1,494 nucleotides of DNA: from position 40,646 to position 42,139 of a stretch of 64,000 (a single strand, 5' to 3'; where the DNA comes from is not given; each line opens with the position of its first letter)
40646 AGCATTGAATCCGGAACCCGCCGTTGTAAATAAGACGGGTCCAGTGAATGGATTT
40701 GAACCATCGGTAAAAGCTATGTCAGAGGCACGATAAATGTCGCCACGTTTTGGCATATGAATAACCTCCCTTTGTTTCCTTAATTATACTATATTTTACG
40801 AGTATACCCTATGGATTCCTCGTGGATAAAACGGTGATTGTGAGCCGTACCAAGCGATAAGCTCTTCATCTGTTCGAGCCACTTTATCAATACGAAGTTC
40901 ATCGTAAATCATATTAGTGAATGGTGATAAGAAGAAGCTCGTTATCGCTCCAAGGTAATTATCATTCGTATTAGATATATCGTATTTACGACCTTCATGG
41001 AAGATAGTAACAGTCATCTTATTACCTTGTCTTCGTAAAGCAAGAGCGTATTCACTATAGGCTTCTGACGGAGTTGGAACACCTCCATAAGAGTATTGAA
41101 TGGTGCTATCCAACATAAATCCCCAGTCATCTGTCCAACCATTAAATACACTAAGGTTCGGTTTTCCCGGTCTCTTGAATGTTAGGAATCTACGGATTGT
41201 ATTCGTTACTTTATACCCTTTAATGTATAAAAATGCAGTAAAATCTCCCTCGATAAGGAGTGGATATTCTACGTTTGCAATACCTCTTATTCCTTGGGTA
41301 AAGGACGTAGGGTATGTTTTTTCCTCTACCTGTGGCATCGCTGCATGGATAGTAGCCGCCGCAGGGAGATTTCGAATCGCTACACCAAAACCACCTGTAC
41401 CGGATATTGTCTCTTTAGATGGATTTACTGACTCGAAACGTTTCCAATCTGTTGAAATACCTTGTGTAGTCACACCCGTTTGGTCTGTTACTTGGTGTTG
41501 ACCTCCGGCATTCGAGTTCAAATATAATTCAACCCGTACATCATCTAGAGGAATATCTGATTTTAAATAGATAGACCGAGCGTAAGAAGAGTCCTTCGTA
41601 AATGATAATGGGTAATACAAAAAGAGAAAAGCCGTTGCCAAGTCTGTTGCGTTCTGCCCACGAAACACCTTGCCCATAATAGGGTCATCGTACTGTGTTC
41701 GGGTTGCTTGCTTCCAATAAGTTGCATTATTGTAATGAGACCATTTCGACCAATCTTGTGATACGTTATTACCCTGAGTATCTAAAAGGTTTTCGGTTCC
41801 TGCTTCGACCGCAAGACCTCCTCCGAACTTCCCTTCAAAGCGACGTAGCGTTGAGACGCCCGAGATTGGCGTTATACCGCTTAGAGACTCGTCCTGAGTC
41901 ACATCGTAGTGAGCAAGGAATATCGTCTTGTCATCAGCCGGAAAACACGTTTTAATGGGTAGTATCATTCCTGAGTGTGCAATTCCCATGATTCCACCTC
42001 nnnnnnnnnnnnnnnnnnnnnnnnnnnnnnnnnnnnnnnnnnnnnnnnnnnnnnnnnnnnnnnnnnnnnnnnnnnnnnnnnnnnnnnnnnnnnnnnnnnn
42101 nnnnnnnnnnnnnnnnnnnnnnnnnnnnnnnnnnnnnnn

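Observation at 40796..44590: Three LamG/concanavalin-like tail proteins with a shared C-terminal (W/F)(Y/F).S..PF-type motif, interleaved with copy C of the 78-bp element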

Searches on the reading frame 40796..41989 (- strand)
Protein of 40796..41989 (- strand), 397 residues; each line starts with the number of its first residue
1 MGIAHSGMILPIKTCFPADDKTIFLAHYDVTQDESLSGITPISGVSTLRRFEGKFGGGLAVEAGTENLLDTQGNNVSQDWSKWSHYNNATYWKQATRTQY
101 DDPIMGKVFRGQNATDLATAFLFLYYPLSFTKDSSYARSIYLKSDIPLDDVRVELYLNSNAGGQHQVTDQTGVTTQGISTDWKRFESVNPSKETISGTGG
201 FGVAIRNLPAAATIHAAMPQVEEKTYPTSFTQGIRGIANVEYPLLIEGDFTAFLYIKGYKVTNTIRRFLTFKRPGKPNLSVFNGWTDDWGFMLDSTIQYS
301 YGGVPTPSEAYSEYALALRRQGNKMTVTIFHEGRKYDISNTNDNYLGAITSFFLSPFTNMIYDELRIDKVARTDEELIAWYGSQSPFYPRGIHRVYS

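Call 3: search_protein_families(library=pfam, proteins=[window:40796-41989:-], max_evalue=0.1)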
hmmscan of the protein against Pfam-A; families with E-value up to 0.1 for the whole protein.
window:40796-41989:- (397 aa): 0 families

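Call 4: search_protein_families(library=phrogs, proteins=[window:40796-41989:-], max_evalue=0.01)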
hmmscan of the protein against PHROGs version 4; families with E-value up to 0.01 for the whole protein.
window:40796-41989:- (397 aa): 0 families

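Call 15: search_dna_similar(query=window:40796-41989:-, collection=phages, mode=protein, max_evalue=0.001, max_rows=25)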
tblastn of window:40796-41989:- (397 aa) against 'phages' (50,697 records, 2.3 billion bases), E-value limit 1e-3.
No match.

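Call 32: find_homologous_proteins(query=A4)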
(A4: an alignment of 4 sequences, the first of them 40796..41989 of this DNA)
Query A4 (4 sequences) (397 aa, profile of the alignment): 28 proteins with E <= 0.001 among 8000 candidates.
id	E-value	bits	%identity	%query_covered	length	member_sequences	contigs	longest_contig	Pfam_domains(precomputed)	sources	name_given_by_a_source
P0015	1.6e-203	694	100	100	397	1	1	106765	-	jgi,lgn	-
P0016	1.9e-203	694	37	99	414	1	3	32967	PF13385.14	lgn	-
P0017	1.2e-199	682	81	100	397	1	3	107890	-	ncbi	-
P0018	2.0e-196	671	38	100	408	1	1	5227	PF13385.14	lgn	-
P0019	1.8e-156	539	37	99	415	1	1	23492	PF13385.14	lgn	-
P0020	1.5e-124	434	39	99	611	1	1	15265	PF13385.14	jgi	jgi:Concanavalin A-like lectin/glucanases superfamily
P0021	2.0e-115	404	34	88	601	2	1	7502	PF13385.14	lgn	-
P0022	3.3e-111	390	32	88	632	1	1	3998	PF13385.14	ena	-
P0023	1.2e-92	329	34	57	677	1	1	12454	PF13385.14,PF02018.24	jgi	-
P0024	4.3e-69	252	34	88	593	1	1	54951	PF13385.14,PF02210.32,PF00054.31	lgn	-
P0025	2.2e-61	226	54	24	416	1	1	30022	PF13385.14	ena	-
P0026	1.9e-60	223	29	100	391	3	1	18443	PF13385.14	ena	-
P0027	4.8e-57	212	30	100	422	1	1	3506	PF13385.14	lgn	-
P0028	3.2e-55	206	29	100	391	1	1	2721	PF13385.14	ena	-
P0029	8.5e-52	195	61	17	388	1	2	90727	PF13385.14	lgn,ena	-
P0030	2.7e-45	173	26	88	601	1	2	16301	PF13385.14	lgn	-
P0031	4.0e-43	166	28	95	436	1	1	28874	PF13385.14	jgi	jgi:hypothetical protein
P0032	7.3e-37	146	28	88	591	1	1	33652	PF13385.14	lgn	-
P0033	2.6e-36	144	29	60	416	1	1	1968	PF13385.14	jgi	jgi:hypothetical protein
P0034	7.8e-34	136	29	44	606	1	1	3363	PF13385.14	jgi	jgi:hypothetical protein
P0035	8.4e-34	136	32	47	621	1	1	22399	PF07953.21,PF13385.14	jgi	jgi:hypothetical protein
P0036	2.1e-33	134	28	88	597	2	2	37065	PF07953.21,PF13385.14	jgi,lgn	jgi:hypothetical protein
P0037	4.0e-32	130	25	88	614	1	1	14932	PF07953.21,PF13385.14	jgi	jgi:hypothetical protein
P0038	6.2e-29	119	27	86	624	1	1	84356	PF13385.14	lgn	-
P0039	9.6e-24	102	28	65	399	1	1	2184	PF13385.14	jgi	jgi:hypothetical protein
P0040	1.6e-17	82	26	85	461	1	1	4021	PF13385.14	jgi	jgi:hypothetical protein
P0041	8.7e-16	76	26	86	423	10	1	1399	PF13385.14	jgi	-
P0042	1.2e-15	76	28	59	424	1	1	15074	PF13385.14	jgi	-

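Call 35: search_solved_structures(query=A5, max_evalue=1, show_alignments=2)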
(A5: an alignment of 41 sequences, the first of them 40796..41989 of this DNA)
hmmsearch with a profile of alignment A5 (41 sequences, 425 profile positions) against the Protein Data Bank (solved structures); distinct sequences matched with E-value up to 1: 53.
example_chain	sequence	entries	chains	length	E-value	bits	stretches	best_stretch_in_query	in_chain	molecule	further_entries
4qvs_A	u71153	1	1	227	1.1e-12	51.1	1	257-399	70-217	S-layer domain-containing protein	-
1fv2_A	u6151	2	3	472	8.1e-10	41.6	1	250-404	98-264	TETANUS TOXIN HEAVY CHAIN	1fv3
3hmy_A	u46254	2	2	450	8.2e-10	41.5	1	250-404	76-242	Tetanus toxin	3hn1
7by4_A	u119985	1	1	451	8.3e-10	41.5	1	250-404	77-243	Tetanus toxin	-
1a8d_A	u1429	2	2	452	8.3e-10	41.5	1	250-404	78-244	TETANUS NEUROTOXIN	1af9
1d0h_A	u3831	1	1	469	8.3e-10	41.5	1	250-404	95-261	PROTEIN (TETANUS TOXIN HC)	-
9fyq_C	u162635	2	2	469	8.3e-10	41.5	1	250-404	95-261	Tetanus toxin heavy chain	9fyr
5hon_A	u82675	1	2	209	1.5e-09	40.7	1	250-395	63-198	Extracellular arabinanase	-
1diw_A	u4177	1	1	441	3.2e-09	39.6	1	250-404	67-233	TETANUS TOXIN HC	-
1dll_A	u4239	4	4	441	3.2e-09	39.6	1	250-404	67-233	TETANUS TOXIN | Tetanus toxin (Tentoxylysin)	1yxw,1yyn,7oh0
1dfq_A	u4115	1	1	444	3.3e-09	39.6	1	250-404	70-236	TETANUS TOXIN HC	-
5ho0_A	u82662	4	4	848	2.1e-08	36.9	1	250-395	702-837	Extracellular arabinanase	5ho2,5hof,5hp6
8a7d_C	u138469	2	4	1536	4.9e-08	35.7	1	246-399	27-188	Pappalysin-1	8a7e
7y5n_C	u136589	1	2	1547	5e-08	35.7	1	246-399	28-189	Pappalysin-1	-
7ufg_A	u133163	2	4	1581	5.2e-08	35.6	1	246-399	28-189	Pappalysin-1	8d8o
1gui_A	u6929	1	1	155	1.6e-06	30.7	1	115-224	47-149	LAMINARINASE 16A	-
1k42_A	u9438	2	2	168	6.9e-06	28.6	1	86-223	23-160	Xylanase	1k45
6tb9_F3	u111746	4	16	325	0.00042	22.7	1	68-229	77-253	Head spike fiber Rcc01080 | Uncharacterized protein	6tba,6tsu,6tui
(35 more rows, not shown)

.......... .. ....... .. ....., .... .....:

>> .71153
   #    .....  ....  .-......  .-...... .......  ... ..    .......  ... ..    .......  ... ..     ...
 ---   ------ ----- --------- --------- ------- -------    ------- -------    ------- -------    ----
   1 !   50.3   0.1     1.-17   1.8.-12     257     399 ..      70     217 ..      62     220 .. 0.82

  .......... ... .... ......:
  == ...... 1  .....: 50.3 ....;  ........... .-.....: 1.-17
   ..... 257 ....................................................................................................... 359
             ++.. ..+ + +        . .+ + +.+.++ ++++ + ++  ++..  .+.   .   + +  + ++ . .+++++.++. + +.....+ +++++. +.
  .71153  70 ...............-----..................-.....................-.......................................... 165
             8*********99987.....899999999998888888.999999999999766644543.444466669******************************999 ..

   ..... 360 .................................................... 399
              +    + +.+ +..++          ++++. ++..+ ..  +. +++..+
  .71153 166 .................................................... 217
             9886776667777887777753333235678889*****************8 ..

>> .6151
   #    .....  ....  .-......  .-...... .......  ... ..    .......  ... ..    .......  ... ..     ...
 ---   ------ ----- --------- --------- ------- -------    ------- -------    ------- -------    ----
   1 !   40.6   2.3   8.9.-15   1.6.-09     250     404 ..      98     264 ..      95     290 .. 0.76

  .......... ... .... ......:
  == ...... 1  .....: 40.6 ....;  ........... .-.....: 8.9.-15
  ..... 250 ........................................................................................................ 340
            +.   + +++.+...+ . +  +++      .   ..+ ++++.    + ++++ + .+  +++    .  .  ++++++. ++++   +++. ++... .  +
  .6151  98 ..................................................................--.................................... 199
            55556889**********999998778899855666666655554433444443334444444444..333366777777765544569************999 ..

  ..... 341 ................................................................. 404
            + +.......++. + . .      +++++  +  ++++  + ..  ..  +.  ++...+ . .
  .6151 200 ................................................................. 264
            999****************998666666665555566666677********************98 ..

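Call 36: search_protein_families(library=pfam, alignment_id=A5, max_evalue=0.01)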
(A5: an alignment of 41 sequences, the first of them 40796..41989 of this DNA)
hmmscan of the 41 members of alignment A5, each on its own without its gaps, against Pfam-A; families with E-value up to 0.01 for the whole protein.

A. member 1, window:40796-41989:- (397 aa): 0 families

B. families by the number of members that match (of 41 scanned): 9 families
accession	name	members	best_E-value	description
PF13385.13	Laminin_G_3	35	4.4e-42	Concanavalin A-like lectin/glucanases superfamily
PF02018.23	CBM_4_9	8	2.8e-09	Carbohydrate binding domain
PF07953.20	Toxin_R_bind_N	4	2.6e-06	Clostridium neurotoxin, N-terminal receptor binding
PF02210.31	Laminin_G_2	2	1.2e-07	Laminin G domain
PF06439.18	3keto-disac_hyd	2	0.00011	3-keto-disaccharide hydrolase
PF02973.23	Sialidase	2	0.00027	Sialidase, N-terminal domain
PF00054.30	Laminin_G_1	1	9.1e-07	Laminin G domain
PF00354.24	Pentaxin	1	0.00011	Pentaxin family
PF00722.28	Glyco_hydro_16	1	0.0033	Glycosyl hydrolases family 16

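Call 46: predict_structure(alignment_id=A5)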
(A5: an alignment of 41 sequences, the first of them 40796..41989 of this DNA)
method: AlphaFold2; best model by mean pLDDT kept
length: 397 residues; sequences in the alignment: 41
mean_pLDDT: 76.5   pTM: 0.76
mean pLDDT of the five models: 76.5, 75.3, 75.1, 74.9, 70.7
residues with pLDDT >= 90: 69; 70-90: 216; 50-70: 70; < 50: 42
segments of 3 or more residues with pLDDT < 50: 1-17, 29-35, 167-172, 390-397
pLDDT, mean of each block of 10 residues (from residue 1): 43 48 68 53 74 78 89 87 86 89 92 85 82 89 93 83 50 69 88 75 90 94 89 85 87 82 71 82 62 63 55 85 79 75 68 79 87 88 71 33
secondary structure, 60 per line:
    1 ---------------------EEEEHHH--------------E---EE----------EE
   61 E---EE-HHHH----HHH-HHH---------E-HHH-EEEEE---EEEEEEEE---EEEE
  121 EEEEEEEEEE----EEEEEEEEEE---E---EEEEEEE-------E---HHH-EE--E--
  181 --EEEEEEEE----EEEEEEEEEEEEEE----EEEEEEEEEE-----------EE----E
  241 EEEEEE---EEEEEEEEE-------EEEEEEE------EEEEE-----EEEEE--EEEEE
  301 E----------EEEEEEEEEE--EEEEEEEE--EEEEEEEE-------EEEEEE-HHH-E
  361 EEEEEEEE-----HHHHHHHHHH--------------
elements in order: E22-25 E59-61 H68-71 E98-102 E106-113 E117-130 E135-144 E152-158 E183-190 E195-208 E213-222 E240-246 E250-258 E266-272 E279-283 E289-293 E296-301 E312-321 E324-331 E334-341 E349-354 E360-368 H374-383

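Call 48: fold_search(model_id=the predicted structure, library=pdb)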
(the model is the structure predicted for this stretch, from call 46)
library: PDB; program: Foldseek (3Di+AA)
matches with E <= 10: 1495; with E <= 0.001: 67
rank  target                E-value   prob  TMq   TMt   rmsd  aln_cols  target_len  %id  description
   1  4xup_A                1.2e-06  1.00  0.24  0.29  16.5       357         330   10  Structure of the N-terminal CBM22-1-CBM22-2 tandem domain from Paenibacillus barcinonensis Xyn10C (released 2015-06-03)
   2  4xup_F                2.3e-06  1.00  0.23  0.28  19.5       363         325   10  Structure of the N-terminal CBM22-1-CBM22-2 tandem domain from Paenibacillus barcinonensis Xyn10C (released 2015-06-03)
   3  7oa8                  2.6e-06  1.00  0.29  0.31  13.9       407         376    9  PilC minor pilin of Streptococcus sanguinis SK36 type IV pili (released 2022-05-04)
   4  7oa7                  3.8e-06  1.00  0.29  0.33  14.0       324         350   10  PilC minor pilin of Streptococcus sanguinis 2908 type IV pili (released 2022-05-04)
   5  4xup_D                4.5e-06  1.00  0.24  0.29  17.7       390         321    9  Structure of the N-terminal CBM22-1-CBM22-2 tandem domain from Paenibacillus barcinonensis Xyn10C (released 2015-06-03)
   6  3v0a_B                5.9e-06  1.00  0.31  0.11   3.8       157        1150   11  2.7 angstrom crystal structure of BoNT/Ai in complex with NTNHA (released 2012-03-14)
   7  9ea9_B                6.9e-06  1.00  0.31  0.11   3.8       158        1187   11  Crystal structure of BoNT/A-NTNH-HA70 -VHH_F12-VHH_H7-Fab_NTNH complex (released 2025-09-17)
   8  4xup_B                9.6e-06  1.00  0.23  0.28  19.1       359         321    9  Structure of the N-terminal CBM22-1-CBM22-2 tandem domain from Paenibacillus barcinonensis Xyn10C (released 2015-06-03)
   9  3vuo                  1.3e-05  1.00  0.32  0.12   3.7       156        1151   14  Crystal structure of nontoxic nonhemagglutinin subcomponent (NTNHA) from clostridium botulinum serotype D strain 4947 (released 2012-09-19)
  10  9arl_B                1.7e-05  1.00  0.29  0.11   4.1       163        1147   12  CryoEM structure of BoNT-NTNH-OrfX2 complex from Clostridium botulinum strain A1-ST7B, major class (released 2025-01-22)
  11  5hon_A                1.8e-05  1.00  0.31  0.55   5.7       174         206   19  Structure of Domain 4 of AbnA, a GH43 extracellular arabinanase from Geobacillus stearothermophilus, in complex with a (released 2017-02-01)
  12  9arj_B                3.2e-05  1.00  0.31  0.11   3.9       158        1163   12  CryoEM structure of BoNT-NTNH-OrfX2 complex from Clostridium botulinum E1, major class (released 2025-01-22)
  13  3zr5_A                3.5e-05  1.00  0.24  0.16  21.3       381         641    9  STRUCTURE OF GALACTOCEREBROSIDASE FROM MOUSE (released 2011-09-28)
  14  9qco_A                4.4e-05  1.00  0.30  0.12   5.7       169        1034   14  NTNH-HA70 complex from Clostridium botulinum Serotype B1 (released 2025-09-10)
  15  7zl1_A                4.6e-05  1.00  0.27  0.47   5.1       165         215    9  PTX3 Pentraxin Domain (released 2022-08-03)
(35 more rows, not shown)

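Call 50: fold_search(model_id=the predicted structure, library=viral)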
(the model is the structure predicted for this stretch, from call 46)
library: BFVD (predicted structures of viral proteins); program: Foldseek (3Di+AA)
matches with E <= 10: 1532; with E <= 0.001: 376
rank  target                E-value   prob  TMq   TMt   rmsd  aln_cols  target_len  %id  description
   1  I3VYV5                1.0e-14  1.00  0.56  0.49   6.2       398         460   15  (no name in the UniProt tables at hand)
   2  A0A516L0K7            4.5e-12  1.00  0.56  0.51   7.7       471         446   14  (no name in the UniProt tables at hand)
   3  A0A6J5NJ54            2.3e-11  1.00  0.29  0.30  11.5       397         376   12  Concanavalin A-like lectin/glucanases superfamily [uncultured Caudovirales phage]
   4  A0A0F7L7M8            2.9e-11  1.00  0.46  0.47   8.0       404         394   16  Uncharacterized protein [uncultured marine virus]
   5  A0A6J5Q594            2.9e-11  1.00  0.31  0.34  15.4       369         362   16  Uncharacterized protein (Fragment) [uncultured Caudovirales phage]
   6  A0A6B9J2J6            1.0e-10  1.00  0.31  0.26  19.5       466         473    9  (no name in the UniProt tables at hand)
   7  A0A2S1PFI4            1.7e-10  1.00  0.47  0.36   8.2       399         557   15  (no name in the UniProt tables at hand)
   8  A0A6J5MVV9            2.1e-10  1.00  0.52  0.37   6.9       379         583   17  Concanavalin A-like lectin/glucanases superfamily [uncultured Caudovirales phage]
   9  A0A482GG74            2.6e-10  1.00  0.50  0.29   7.6       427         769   13  Tail fiber protein [Escherichia phage EdH4]
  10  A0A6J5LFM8            3.5e-10  1.00  0.29  0.18  17.4       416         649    8  Concanavalin A-like lectin/glucanases superfamily [uncultured Caudovirales phage]
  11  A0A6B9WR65            3.9e-10  1.00  0.51  0.33   7.2       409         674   14  Tail fiber protein [Escherichia phage rolling]
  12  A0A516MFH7            4.6e-10  1.00  0.50  0.30   7.3       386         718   12  (no name in the UniProt tables at hand)
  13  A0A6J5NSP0            5.1e-10  1.00  0.54  0.52   6.6       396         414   13  Concanavalin A-like lectin/glucanases superfamily [uncultured Caudovirales phage]
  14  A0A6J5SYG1            9.2e-10  1.00  0.47  0.48   7.0       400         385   14  Concanavalin A-like lectin/glucanases superfamily [uncultured Caudovirales phage]
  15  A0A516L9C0            1.4e-09  1.00  0.53  0.50   6.9       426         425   12  (no name in the UniProt tables at hand)
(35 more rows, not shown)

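Call 51: find_encoding_contigs(protein=P0029, flank=10000, max_places=2)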
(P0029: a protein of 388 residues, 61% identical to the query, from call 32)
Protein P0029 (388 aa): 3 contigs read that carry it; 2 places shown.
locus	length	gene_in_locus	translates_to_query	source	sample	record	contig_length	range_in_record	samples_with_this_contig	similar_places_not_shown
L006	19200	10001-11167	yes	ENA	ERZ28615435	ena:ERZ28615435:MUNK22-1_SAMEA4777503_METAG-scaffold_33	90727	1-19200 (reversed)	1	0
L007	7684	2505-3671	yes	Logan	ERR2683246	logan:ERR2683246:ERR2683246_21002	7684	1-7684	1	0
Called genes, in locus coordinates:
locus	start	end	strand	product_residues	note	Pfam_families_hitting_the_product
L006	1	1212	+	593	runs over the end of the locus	PF04865:Baseplate_J (faint), PF26078:Baseplate_J_M (faint)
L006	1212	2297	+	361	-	-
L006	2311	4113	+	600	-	PF16075:DUF4815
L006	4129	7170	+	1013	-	-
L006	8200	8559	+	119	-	PF13385:Laminin_G_3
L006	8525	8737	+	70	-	-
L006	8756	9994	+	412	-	-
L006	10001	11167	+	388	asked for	PF13385:Laminin_G_3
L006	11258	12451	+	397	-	-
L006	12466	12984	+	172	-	-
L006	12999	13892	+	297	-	PF20508:DUF6734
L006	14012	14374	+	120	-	-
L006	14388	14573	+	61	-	-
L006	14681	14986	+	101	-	PF00082:Peptidase_S8 (weak)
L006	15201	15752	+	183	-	PF13392:HNH_3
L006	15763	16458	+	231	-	PF00082:Peptidase_S8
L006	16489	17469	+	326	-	PF01510:Amidase_2, PF01471:PG_binding_1, PF09374:PG_binding_3 (faint), PF05036:SPOR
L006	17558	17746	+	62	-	-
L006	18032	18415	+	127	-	-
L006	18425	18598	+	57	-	-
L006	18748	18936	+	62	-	-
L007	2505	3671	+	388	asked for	PF13385:Laminin_G_3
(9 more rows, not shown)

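Call 52: find_encoding_contigs(protein=P0019, flank=10000, max_places=2)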
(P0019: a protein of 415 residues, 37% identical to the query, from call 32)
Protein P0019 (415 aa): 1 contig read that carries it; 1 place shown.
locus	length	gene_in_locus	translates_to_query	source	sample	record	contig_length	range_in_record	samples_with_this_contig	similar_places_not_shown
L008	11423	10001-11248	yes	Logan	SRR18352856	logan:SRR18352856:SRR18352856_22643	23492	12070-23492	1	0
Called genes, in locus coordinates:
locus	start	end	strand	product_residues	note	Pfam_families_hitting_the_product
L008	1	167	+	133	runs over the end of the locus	PF04717:Phage_base_V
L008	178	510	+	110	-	PF05488:PAAR_motif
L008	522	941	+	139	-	PF04965:GPW_gp25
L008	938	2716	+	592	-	PF26078:Baseplate_J_M (weak)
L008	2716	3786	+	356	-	-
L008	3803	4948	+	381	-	PF16075:DUF4815, PF20129:DUF6519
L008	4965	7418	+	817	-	-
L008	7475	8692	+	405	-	PF13385:Laminin_G_3 (weak)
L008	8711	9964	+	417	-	-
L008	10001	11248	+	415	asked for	PF13385:Laminin_G_3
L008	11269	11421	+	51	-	?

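Call 53: find_encoding_contigs(protein=P0024, flank=10000, max_places=2)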
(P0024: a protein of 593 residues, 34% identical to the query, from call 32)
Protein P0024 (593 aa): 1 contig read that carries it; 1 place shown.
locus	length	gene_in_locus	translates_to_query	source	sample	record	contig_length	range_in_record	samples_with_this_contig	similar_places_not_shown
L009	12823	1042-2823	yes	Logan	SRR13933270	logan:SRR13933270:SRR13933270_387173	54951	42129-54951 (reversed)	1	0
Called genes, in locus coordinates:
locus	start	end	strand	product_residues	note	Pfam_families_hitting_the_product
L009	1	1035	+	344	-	?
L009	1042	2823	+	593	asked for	PF13385:Laminin_G_3, PF00054:Laminin_G_1 (faint), PF02210:Laminin_G_2 (weak), PF13385:Laminin_G_3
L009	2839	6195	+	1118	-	-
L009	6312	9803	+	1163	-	PF02018:CBM_4_9, PF13385:Laminin_G_3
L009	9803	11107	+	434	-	-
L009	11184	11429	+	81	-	-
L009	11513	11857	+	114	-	-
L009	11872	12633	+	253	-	-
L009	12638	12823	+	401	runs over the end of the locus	-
